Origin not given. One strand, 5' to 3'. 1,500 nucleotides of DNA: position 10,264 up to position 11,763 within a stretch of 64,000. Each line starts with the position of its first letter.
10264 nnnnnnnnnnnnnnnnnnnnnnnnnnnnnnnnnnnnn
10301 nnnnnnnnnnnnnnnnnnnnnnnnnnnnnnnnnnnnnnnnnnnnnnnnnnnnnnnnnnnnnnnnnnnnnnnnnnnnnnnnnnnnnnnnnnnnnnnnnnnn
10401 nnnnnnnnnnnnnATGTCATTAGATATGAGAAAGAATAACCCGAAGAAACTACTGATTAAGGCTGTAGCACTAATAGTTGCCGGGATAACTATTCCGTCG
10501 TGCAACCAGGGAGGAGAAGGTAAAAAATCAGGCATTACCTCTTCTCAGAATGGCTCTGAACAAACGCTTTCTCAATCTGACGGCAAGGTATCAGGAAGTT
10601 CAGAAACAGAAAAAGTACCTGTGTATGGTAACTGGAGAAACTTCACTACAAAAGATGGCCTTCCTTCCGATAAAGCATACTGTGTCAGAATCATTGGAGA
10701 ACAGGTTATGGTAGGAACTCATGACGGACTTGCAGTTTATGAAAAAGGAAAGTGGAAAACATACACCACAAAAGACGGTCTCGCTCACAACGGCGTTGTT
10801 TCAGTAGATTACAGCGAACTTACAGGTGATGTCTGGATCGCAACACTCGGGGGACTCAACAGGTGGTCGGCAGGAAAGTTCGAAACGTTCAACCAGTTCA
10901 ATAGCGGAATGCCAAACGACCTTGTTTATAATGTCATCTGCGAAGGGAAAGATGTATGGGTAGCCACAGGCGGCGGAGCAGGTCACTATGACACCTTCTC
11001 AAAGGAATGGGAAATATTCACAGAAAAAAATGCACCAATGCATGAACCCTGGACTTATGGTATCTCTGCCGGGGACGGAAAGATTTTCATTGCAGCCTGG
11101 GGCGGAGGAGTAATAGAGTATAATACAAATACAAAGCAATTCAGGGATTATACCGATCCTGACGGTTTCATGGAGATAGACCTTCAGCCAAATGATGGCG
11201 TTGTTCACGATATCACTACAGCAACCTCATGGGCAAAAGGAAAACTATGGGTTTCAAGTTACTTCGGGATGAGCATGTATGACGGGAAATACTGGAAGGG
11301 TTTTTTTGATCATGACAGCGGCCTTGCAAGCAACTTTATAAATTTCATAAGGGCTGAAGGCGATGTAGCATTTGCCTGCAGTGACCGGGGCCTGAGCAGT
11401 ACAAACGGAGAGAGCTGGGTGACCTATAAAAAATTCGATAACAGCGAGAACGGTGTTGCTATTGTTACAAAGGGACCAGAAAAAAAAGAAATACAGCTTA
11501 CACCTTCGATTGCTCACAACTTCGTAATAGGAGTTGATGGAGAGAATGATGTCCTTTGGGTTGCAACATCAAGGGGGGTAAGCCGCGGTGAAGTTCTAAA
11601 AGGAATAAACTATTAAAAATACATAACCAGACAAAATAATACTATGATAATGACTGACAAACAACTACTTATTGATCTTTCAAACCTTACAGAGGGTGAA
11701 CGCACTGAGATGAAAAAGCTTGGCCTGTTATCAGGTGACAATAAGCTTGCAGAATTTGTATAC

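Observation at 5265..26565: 21-kb single-strand cluster joining exported FG-GAP/ASPIC and haem-propeller proteins with cytoplasmic DAHP synthase, AsnB-like and radical SAM enzymes: candidate undescribed system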

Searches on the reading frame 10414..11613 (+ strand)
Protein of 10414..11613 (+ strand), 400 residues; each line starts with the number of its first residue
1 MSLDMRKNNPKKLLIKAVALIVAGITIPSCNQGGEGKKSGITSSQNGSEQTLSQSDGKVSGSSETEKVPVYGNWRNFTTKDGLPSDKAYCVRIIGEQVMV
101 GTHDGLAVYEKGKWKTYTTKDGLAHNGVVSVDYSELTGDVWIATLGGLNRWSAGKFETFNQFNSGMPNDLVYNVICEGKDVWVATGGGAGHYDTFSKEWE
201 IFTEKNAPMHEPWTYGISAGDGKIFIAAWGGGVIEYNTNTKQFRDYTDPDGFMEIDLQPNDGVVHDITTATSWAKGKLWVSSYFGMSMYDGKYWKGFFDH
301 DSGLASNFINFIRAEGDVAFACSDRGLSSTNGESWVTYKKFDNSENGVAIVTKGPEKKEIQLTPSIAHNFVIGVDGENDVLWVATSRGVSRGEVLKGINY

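Call 4: search_protein_families(library=pfam, proteins=[window:10414-11613:+], max_evalue=0.01)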
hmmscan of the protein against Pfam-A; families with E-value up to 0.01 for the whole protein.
window:10414-11613:+ (400 aa): 0 families

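Call 6: search_protein_families(library=ncbifam, proteins=[window:10414-11613:+], max_evalue=0.01)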
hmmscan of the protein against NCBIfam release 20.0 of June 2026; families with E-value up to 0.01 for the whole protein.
window:10414-11613:+ (400 aa): 1 family
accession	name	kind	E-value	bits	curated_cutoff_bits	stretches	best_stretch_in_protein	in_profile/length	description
NF045728.1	glycosyl_F510_1955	equivalog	0.00013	21.3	175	0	96-119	17-40/246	F510_1955 family glycosylhydrolase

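Call 61: find_homologous_proteins(query=window:10414-11613:+, max_evalue=0.00001)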
Query window:10414-11613:+ (400 aa): 2821 proteins with E <= 0.00001 among 6859 candidates; the best 120 are listed.
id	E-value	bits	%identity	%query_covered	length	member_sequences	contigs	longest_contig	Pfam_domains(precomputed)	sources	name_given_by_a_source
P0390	7.4e-274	926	100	100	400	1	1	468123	-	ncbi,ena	-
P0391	2.1e-223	760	83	98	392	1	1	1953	-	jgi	-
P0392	4.1e-205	700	79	93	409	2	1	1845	PF07494.18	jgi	jgi:ligand-binding sensor domain-containing protein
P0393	1.3e-204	698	76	99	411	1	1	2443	-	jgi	jgi:ligand-binding sensor domain-containing protein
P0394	1.9e-202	691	84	84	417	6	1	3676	PF07494.18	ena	-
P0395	3.5e-202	690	74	99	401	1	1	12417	PF07494.18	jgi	-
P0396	7.5e-202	689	85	84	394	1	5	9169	-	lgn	-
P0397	4.0e-199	680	76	95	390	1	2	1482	-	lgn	-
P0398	1.7e-198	678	76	96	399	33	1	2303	-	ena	-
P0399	5.1e-197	673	74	98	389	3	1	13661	-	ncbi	-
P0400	2.0e-196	671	74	98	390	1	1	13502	-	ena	-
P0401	6.9e-196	669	74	98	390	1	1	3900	-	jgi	jgi:hypothetical protein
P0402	1.1e-195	669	81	87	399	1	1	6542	-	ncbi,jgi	-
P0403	2.2e-195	667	81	87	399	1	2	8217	-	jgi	-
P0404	5.7e-195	666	81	87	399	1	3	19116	-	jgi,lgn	-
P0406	3.5e-194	664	72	98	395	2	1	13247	PF07494.18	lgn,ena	-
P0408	8.8e-193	659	72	98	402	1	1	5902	PF07494.18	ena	-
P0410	2.5e-192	657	72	99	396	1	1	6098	PF07494.18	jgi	jgi:ligand-binding sensor domain-containing protein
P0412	3.2e-191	654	71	98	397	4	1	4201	PF07494.18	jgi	jgi:ligand-binding sensor domain-containing protein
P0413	1.6e-190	651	79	86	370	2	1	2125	PF07494.18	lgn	-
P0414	2.3e-190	651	79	87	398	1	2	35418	PF07494.18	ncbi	ncbi:MAG: regulator [Bacteroidota bacterium]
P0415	5.0e-190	650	71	98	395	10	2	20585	PF07494.18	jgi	-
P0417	5.5e-190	650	73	92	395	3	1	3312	PF07494.18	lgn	-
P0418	1.0e-189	649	78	87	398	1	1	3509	PF07494.18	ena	-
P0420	1.1e-189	649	78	87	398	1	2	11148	PF07494.18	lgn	-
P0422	1.9e-189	648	78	87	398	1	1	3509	PF07494.18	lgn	-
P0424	4.9e-189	647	71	98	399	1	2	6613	PF07494.18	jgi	jgi:ligand-binding sensor domain-containing protein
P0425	5.4e-189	646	70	98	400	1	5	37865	PF07494.18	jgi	jgi:ligand-binding sensor domain-containing protein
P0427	1.1e-188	645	71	97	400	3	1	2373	PF07494.18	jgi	jgi:ligand-binding sensor domain-containing protein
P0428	1.3e-188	645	70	98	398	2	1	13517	PF07494.18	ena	-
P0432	1.0e-187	642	69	98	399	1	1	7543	PF07494.18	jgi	jgi:ligand-binding sensor domain-containing protein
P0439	2.3e-187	641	71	96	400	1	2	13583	PF07494.18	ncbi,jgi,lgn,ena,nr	ncbi:MAG: hypothetical protein A2Y71_01895 [Bacteroidetes bacterium RBG_13_42_15]|nr:MAG: hypothetic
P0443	6.9e-187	640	71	96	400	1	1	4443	PF07494.18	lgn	-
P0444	9.7e-187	639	69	99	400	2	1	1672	PF07494.18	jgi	jgi:ligand-binding sensor domain-containing protein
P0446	2.2e-186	638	70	96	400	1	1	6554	PF07494.18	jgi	-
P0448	3.2e-186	637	69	99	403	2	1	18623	PF07494.18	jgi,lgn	jgi:ligand-binding sensor domain-containing protein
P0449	3.4e-186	637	70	97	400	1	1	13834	PF07494.18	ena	-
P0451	8.1e-186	636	71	96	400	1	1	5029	PF07494.18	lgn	-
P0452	8.5e-186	636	70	97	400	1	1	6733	PF07494.18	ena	-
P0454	1.0e-185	636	70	96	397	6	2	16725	PF07494.18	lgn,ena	-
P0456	1.1e-185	636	77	86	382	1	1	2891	PF07494.18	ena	-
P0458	1.2e-185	635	69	96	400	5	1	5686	PF07494.18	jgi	-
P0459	1.4e-185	635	69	97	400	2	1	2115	PF07494.18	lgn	-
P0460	1.6e-185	635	74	90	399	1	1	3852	PF07494.18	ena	-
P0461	1.7e-185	635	69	97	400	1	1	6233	PF07494.18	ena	-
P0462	2.2e-185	635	69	99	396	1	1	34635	PF07494.18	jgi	jgi:hypothetical protein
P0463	2.4e-185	634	68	99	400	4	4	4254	PF07494.18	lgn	-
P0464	2.8e-185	634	70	96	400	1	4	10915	PF07494.18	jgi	jgi:ligand-binding sensor domain-containing protein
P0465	2.8e-185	634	70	96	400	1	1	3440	PF07494.18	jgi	jgi:ligand-binding sensor domain-containing protein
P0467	3.2e-185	634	69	97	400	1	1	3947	PF07494.18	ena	-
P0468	3.3e-185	634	70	96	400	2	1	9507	PF07494.18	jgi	jgi:ligand-binding sensor domain-containing protein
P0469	3.6e-185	634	69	97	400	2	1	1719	PF07494.18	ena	-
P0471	3.8e-185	634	70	98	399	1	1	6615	PF07494.18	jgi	jgi:ligand-binding sensor domain-containing protein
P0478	1.4e-184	632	70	96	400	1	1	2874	PF07494.18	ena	-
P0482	2.0e-184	631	69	96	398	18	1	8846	PF07494.18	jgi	-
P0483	2.5e-184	631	68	98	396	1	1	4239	PF07494.18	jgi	jgi:ligand-binding sensor domain-containing protein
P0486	3.0e-184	631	70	96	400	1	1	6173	PF07494.18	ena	-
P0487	3.0e-184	631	70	96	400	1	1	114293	PF07494.18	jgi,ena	-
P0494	7.7e-184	629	68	97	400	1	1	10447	PF07494.18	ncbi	-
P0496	9.5e-184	629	70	96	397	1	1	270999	PF07494.18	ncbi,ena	-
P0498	1.6e-183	628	68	98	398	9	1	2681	PF07494.18,PF08450.19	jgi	jgi:ligand-binding sensor domain-containing protein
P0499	1.7e-183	628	80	82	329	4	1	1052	PF07494.18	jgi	jgi:ligand-binding sensor domain-containing protein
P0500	1.7e-183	628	70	96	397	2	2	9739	PF07494.18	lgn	-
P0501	1.7e-183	628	67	98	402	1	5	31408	PF07494.18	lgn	-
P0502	2.1e-183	628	75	88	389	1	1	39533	PF07494.18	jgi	jgi:hypothetical protein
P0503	2.1e-183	628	68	98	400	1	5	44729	PF07494.18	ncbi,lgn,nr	ncbi:MAG: regulator [Mariniphaga sp.]|nr:regulator [Mariniphaga sp.]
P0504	2.3e-183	628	69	98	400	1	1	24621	PF07494.18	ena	-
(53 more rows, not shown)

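Call 75: predict_structure(alignment_id=A5)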
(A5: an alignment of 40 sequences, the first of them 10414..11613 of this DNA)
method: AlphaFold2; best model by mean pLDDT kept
length: 400 residues; sequences in the alignment: 40
mean_pLDDT: 82.5   pTM: 0.79
mean pLDDT of the five models: 82.5, 81.7, 81.3, 80.9, 80.5
residues with pLDDT >= 90: 257; 70-90: 55; 50-70: 17; < 50: 71
segments of 3 or more residues with pLDDT < 50: 1-64, 251-256
pLDDT, mean of each block of 10 residues (from residue 1): 43 45 39 32 30 29 66 98 98 98 98 97 98 97 98 96 89 97 95 94 86 88 90 90 77 51 72 94 88 88 89 93 96 96 97 93 97 95 98 86
secondary structure, 60 per line:
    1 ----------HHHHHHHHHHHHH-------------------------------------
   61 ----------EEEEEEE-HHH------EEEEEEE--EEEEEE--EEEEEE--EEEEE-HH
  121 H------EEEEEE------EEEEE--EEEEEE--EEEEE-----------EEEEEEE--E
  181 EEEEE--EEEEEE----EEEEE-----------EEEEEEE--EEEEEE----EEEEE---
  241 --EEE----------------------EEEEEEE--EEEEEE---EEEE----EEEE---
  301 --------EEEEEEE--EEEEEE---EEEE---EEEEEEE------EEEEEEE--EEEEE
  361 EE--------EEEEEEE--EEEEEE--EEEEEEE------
elements in order: H11-23 E71-77 E88-94 E97-102 E105-110 E113-117 E128-133 E140-144 E147-152 E155-159 E171-177 E180-185 E188-193 E198-202 E214-220 E223-228 E233-237 E243-245 E268-274 E277-282 E286-289 E294-297 E309-315 E318-323 E327-330 E334-340 E347-353 E356-362 E371-377 E380-385 E388-394

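Call 78: fold_search(model_id=the predicted structure, library=pdb)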
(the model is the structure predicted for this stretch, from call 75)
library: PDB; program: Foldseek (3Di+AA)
matches with E <= 10: 1776; with E <= 0.001: 1298
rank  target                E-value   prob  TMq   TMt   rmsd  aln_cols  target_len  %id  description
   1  3v9f_A                5.7e-13  1.00  0.62  0.35   3.1       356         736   15  Crystal Structure of the extracellular domain of the putative hybrid two component system BT3049 from B. thetaiotaomic (released 2012-03-14)
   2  4a2l_D                8.5e-13  1.00  0.61  0.34   4.2       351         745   14  Structure of the periplasmic domain of the heparin and heparan sulphate sensing hybrid two component system BT4663 in  (released 2012-05-02)
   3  4a2m_D                8.9e-13  1.00  0.61  0.34   4.3       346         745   14  Structure of the periplasmic domain of the heparin and heparan sulphate sensing hybrid two component system BT4663 in  (released 2012-05-02)
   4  3va6_B                9.3e-13  1.00  0.51  0.29  17.3       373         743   18  Crystal Structure of the extracellular domain of the putative hybrid two component system BT4673 from B. thetaiotaomic (released 2012-06-13)
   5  4a2l_C                1.1e-12  1.00  0.61  0.34   4.4       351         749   14  Structure of the periplasmic domain of the heparin and heparan sulphate sensing hybrid two component system BT4663 in  (released 2012-05-02)
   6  6g6o_A                1.1e-12  1.00  0.50  0.61   5.5       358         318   11  Crystal structure of the computationally designed Ika8 protein: crystal packing No.1 in P63 (released 2018-11-28)
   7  4a2l_A                1.2e-12  1.00  0.57  0.32   5.8       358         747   14  Structure of the periplasmic domain of the heparin and heparan sulphate sensing hybrid two component system BT4663 in  (released 2012-05-02)
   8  4a2m_A                1.2e-12  1.00  0.60  0.34   4.5       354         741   17  Structure of the periplasmic domain of the heparin and heparan sulphate sensing hybrid two component system BT4663 in  (released 2012-05-02)
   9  4a2m_B                1.8e-12  1.00  0.61  0.34   3.8       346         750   14  Structure of the periplasmic domain of the heparin and heparan sulphate sensing hybrid two component system BT4663 in  (released 2012-05-02)
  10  3ott_A                1.9e-12  1.00  0.50  0.28  18.2       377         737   16  Crystal Structure of the extracellular domain of the putative one component system BT4673 from B. thetaiotaomicron (released 2011-08-10)
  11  4a2m_C                2.3e-12  1.00  0.61  0.35   4.4       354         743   18  Structure of the periplasmic domain of the heparin and heparan sulphate sensing hybrid two component system BT4663 in  (released 2012-05-02)
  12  3ott_B                3.5e-12  1.00  0.51  0.29  17.6       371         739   17  Crystal Structure of the extracellular domain of the putative one component system BT4673 from B. thetaiotaomicron (released 2011-08-10)
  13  4a2l_F                4.6e-12  1.00  0.57  0.32   5.7       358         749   13  Structure of the periplasmic domain of the heparin and heparan sulphate sensing hybrid two component system BT4663 in  (released 2012-05-02)
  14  4a2l_B                7.5e-12  1.00  0.57  0.32   5.9       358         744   14  Structure of the periplasmic domain of the heparin and heparan sulphate sensing hybrid two component system BT4663 in  (released 2012-05-02)
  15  6g6m                  1.2e-11  1.00  0.55  0.67   4.5       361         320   10  Crystal structure of the computationally designed Tako8 protein in P42212 (released 2018-11-28)
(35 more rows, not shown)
